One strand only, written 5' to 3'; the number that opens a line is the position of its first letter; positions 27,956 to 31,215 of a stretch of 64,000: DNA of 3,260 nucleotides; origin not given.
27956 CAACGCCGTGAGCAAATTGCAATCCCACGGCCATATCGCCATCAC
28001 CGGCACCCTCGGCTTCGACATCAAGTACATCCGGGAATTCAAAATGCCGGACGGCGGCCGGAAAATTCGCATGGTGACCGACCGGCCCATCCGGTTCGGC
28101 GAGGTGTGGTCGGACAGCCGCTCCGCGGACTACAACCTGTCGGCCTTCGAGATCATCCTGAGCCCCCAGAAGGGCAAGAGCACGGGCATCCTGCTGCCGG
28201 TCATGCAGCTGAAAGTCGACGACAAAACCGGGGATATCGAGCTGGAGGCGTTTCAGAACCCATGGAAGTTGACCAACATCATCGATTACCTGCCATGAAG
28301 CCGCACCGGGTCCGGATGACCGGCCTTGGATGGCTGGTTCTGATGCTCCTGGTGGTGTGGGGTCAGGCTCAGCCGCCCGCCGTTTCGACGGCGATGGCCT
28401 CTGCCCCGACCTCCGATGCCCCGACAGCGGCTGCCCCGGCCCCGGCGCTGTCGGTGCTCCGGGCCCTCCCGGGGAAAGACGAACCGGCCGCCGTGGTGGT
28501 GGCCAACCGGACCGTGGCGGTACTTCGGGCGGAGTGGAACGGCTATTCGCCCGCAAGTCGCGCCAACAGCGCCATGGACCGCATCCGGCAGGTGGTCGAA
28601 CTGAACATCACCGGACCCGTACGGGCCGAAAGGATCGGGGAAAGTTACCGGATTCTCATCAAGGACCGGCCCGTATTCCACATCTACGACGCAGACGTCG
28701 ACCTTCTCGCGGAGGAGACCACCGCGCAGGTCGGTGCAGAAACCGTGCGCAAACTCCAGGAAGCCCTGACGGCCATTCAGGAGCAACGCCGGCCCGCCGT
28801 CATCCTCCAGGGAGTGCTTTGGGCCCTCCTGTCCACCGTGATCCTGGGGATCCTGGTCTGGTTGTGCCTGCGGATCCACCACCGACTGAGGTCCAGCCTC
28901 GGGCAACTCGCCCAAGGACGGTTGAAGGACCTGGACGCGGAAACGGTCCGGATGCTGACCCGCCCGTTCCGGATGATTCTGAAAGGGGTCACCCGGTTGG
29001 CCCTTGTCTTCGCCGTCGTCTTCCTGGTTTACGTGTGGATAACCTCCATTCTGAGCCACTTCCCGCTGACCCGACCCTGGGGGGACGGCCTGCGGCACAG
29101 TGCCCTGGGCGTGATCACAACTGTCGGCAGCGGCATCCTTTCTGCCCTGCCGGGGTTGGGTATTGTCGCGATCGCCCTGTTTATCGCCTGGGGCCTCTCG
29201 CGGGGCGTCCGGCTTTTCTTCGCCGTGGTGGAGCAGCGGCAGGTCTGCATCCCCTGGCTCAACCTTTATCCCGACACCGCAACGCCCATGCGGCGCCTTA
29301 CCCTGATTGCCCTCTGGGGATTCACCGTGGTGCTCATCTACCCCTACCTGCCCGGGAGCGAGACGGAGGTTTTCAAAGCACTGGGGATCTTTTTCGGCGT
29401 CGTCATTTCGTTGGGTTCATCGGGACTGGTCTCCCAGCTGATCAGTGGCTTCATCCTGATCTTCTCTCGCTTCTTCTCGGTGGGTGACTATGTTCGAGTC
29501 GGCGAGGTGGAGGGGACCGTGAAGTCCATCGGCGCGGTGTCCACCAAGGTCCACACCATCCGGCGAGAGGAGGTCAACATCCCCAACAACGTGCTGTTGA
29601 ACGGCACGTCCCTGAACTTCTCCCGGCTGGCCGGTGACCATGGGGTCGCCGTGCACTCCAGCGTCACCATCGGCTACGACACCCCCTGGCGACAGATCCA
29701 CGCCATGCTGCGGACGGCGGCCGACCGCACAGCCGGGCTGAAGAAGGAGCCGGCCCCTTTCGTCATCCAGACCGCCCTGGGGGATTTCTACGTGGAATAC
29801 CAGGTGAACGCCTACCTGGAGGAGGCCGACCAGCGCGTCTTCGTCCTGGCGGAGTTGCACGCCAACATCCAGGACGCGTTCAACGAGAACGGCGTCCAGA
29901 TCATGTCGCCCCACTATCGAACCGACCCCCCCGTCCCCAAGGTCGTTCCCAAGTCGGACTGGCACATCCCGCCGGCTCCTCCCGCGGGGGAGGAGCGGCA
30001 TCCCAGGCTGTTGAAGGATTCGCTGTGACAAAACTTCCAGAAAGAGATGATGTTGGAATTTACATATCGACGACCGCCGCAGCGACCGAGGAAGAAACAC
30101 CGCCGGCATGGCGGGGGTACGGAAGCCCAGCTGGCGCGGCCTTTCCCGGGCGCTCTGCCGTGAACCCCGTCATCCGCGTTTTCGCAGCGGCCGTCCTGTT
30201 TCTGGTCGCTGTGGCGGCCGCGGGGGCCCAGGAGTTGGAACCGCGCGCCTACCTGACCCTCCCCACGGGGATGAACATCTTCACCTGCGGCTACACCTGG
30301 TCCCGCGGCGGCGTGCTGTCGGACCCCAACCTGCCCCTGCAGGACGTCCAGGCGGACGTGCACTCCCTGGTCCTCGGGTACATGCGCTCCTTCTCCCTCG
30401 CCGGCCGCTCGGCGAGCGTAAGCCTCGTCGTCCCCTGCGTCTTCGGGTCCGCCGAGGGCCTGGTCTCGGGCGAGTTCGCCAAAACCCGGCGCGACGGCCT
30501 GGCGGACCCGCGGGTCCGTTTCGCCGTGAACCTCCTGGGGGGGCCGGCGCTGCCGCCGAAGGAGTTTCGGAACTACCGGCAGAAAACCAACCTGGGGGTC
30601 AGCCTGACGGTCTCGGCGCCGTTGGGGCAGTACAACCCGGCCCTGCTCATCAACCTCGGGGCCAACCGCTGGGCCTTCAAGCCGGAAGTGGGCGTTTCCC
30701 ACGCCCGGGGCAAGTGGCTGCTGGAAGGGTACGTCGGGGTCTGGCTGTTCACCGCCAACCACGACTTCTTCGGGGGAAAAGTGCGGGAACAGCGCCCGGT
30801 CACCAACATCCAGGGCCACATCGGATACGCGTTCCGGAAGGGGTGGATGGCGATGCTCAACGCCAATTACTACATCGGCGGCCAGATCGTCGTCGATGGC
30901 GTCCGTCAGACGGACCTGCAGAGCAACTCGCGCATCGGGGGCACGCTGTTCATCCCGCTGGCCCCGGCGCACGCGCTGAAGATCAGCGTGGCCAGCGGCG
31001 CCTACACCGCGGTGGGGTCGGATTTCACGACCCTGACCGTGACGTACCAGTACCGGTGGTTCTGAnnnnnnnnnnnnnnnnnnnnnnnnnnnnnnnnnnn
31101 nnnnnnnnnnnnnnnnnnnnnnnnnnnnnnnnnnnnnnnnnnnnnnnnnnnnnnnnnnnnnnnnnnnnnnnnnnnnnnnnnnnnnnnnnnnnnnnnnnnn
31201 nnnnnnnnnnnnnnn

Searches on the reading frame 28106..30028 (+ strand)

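Call 89: search_protein_families(library=pfam, proteins=[window:28106-30028:+], max_evalue=0.0001)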
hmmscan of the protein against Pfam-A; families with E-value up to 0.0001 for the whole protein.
window:28106-30028:+ (640 aa): 2 families
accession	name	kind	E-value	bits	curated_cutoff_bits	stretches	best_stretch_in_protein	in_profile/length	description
PF00924.24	MS_channel_2nd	-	9e-18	64.6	20.2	1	441-507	2-68/68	Mechanosensitive ion channel, beta-domain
PF21082.3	MS_channel_3rd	-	3.4e-14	53.5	21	1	519-599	4-88/88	Mechanosensitive ion channel MscS, C-terminal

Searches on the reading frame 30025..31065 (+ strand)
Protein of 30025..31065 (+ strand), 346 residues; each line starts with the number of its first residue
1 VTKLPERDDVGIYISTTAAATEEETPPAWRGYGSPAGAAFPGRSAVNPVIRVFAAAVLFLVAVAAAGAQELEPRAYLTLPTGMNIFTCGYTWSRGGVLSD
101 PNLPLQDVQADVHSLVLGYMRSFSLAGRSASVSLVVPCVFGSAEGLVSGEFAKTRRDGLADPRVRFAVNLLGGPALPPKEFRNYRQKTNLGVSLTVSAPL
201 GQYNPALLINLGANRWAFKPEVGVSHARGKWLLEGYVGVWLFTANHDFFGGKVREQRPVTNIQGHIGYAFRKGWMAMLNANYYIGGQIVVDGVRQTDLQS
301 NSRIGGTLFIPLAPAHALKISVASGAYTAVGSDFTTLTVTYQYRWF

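Call 89: search_protein_families(library=pfam, proteins=[window:30025-31065:+], max_evalue=0.0001)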
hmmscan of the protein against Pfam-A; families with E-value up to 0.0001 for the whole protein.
window:30025-31065:+ (346 aa): 1 family
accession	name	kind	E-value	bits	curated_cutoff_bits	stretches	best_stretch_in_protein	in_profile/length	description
PF13557.12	Phenol_MetA_deg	-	2.7e-16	60.8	22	1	105-319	15-218/242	Putative MetA-pathway of phenol degradation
